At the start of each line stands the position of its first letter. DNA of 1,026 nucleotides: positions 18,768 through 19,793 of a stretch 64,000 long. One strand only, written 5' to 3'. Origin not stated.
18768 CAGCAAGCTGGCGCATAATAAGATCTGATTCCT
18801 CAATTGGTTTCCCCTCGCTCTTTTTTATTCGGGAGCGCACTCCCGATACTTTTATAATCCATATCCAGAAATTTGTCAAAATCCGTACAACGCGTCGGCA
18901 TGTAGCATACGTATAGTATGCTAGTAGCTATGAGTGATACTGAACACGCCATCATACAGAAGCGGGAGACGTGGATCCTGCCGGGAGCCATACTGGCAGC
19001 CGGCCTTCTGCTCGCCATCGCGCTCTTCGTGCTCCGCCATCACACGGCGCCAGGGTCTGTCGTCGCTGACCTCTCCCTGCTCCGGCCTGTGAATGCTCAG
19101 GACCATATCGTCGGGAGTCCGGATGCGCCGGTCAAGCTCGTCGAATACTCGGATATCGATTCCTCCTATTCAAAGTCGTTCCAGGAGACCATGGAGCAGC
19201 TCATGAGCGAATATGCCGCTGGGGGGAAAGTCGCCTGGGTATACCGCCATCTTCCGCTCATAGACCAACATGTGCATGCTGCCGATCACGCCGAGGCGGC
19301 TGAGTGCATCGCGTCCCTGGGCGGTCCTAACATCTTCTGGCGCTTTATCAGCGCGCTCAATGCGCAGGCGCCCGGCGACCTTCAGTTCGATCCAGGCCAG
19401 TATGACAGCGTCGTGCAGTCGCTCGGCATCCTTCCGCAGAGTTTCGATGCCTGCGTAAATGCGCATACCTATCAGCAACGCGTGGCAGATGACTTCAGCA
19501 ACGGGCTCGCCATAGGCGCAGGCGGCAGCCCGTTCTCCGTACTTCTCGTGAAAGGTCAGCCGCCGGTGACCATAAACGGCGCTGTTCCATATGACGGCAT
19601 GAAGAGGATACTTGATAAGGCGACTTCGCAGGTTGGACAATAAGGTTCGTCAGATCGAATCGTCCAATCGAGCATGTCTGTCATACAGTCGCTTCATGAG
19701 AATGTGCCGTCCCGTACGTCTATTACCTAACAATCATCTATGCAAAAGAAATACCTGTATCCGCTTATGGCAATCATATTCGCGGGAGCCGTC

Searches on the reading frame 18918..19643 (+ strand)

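Call 69: search_protein_families(library=pfam, proteins=[window:18918-19643:+], max_evalue=0.001)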
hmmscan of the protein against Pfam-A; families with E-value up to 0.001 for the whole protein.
window:18918-19643:+ (241 aa): 3 families
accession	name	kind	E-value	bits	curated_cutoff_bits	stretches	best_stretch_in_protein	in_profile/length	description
PF13462.12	Thioredoxin_4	-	3.1e-11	44.2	23.2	1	60-200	3-136/165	Thioredoxin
PF01323.26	DSBA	-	2.1e-07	31.4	25.6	0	157-232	120-190/191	DSBA-like thioredoxin domain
PF18400.7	Thioredoxin_12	-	0.00036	20.9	26.1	0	61-113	133-183/190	Thioredoxin-like domain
